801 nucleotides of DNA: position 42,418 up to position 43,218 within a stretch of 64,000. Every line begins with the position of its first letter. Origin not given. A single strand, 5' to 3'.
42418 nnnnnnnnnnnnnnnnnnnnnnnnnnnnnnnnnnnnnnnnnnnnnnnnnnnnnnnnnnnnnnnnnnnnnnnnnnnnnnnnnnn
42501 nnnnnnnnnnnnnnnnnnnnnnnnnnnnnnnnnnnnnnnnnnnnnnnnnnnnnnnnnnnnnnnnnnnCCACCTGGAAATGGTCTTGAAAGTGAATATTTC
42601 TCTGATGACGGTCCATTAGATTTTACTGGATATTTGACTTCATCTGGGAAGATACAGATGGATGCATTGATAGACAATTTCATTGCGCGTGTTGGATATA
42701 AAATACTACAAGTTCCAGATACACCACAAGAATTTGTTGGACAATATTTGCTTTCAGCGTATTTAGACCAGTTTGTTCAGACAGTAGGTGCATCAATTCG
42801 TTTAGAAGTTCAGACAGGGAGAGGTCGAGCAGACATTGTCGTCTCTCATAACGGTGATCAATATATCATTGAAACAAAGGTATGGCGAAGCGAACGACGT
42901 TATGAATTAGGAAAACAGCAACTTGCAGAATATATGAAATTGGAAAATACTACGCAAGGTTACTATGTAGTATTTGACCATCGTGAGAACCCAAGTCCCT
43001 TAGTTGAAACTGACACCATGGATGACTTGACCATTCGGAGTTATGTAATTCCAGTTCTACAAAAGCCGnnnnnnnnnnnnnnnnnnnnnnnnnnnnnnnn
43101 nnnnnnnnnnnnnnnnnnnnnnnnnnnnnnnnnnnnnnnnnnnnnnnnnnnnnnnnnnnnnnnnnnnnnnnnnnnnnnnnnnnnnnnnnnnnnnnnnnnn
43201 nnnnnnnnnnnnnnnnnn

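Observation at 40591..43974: Unusual three-domain fusion (P-loop ATPase, PD-(D/E)XK nuclease, 2OG-Fe(II) dioxygenase) paired with a PhyH-family dioxygenase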

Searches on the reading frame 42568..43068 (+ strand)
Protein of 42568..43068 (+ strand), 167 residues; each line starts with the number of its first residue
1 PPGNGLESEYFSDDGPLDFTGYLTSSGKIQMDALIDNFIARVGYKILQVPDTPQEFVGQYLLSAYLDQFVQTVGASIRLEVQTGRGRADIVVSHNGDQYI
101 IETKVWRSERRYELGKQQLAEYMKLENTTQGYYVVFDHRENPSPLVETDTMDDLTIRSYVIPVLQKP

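Call 65: predict_structure(alignment_id=A4)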
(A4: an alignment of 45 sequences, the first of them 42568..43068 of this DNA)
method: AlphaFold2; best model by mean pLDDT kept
length: 167 residues; sequences in the alignment: 45
mean_pLDDT: 83.6   pTM: 0.81
mean pLDDT of the five models: 83.6, 82.1, 81.8, 80.7, 80.5
residues with pLDDT >= 90: 87; 70-90: 50; 50-70: 21; < 50: 9
segments of 3 or more residues with pLDDT < 50: 1-4, 83-86
pLDDT, mean of each block of 10 residues (from residue 1): 56 68 92 92 78 75 91 90 60 94 90 92 92 90 91 95 73
secondary structure, 60 per line:
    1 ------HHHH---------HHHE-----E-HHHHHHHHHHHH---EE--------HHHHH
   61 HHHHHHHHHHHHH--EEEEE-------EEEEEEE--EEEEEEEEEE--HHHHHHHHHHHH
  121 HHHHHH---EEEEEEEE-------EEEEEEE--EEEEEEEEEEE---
elements in order: H7-10 H31-42 H56-73 E76-80 E88-94 E97-106 H109-126 E130-137 E145-151 E154-164
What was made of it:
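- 42736..43053 (+): PD-(D/E)XK-type domain (residues 421-526; Pfam DUF8371/PF28130 according to the database's precomputed hits), with D453 and E466-x-K468. The AF2 domain model (pLDDT 83.6) has an alpha-beta-beta-beta-alpha-beta core (call 65).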

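Call 68: fold_search(model_id=the predicted structure, library=pdb)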
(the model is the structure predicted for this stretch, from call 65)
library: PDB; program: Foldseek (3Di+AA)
matches with E <= 10: 745; with E <= 0.001: 0
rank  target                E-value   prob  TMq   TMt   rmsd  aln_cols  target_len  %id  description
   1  6ut6_G                5.5e-03  0.96  0.36  0.20   7.8       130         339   12  Cryo-EM structure of the Escherichia coli McrBC complex (released 2020-10-21)
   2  1es8                  6.7e-03  0.94  0.45  0.39   7.4       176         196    8  Crystal structure of free BglII (released 2001-01-17)
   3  3ajv_A                1.4e-02  0.91  0.31  0.31   7.7       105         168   13  Splicing endonuclease from Aeropyrum pernix (released 2010-11-17)
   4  3ajv_C                2.1e-02  0.66  0.29  0.30   9.7       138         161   14  Splicing endonuclease from Aeropyrum pernix (released 2010-11-17)
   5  6r0j_MODEL_1_A        2.8e-02  0.47  0.29  0.28   6.1       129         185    9  The N-terminal domain of rhomboid protease YqgP (released 2020-01-08)
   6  8fg6_B                5.0e-02  0.38  0.24  0.26   9.4       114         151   13  Design of amyloidogenic peptide traps (released 2024-03-20)
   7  9bgk_F                6.0e-02  0.69  0.38  0.08   5.9       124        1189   13  Structure of V.cholera DdmDE (2D:1E) in complex with DNA (released 2024-10-23)
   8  7et0_C                6.0e-02  0.63  0.37  0.12   5.1       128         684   16  Crystal structure of the complex formed by Wolbachia cytoplasmic incompatibility factors CinA and CinB from wPip (released 2021-11-10)
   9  8u3k_A                9.4e-02  0.54  0.32  0.07   6.5       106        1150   14  DdmDE handover complex (released 2024-07-10)
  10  3bm3_A                1.1e-01  0.30  0.33  0.24  11.1       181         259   14  Restriction endonuclease PspGI-substrate DNA complex (released 2008-09-16)
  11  7esz_C                1.1e-01  0.44  0.35  0.11   6.8       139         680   14  Crystal structure of the complex formed by Wolbachia cytoplasmic incompatibility factors CinA and CinB with Mn2+ from  (released 2021-11-10)
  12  2jrc_MODEL_1_A        1.1e-01  0.28  0.32  0.29   8.6       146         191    8  Solution structure of Peptidyl-tRNA Hydrolase from Mycobacterium tuberculosis H37Rv. (released 2008-05-27)
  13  5ht2_A                1.1e-01  0.10  0.18  0.14  11.3       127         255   12  Mouse Tdp2 reaction product (5'-phosphorylated DNA)-Mg2+ complex with 1-N6-etheno-adenine (released 2016-04-27)
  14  3gaa_A                1.2e-01  0.35  0.35  0.27   7.5       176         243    9  The crystal structure of the protein with unknown function from Thermoplasma acidophilum (released 2009-03-24)
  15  4gz1_A                1.3e-01  0.09  0.18  0.14  11.3       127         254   12  Mus Musculus Tdp2 reaction product (5'-phosphorylated DNA)-Mg2+ complex at 1.5 Angstroms resolution (released 2012-10-31)
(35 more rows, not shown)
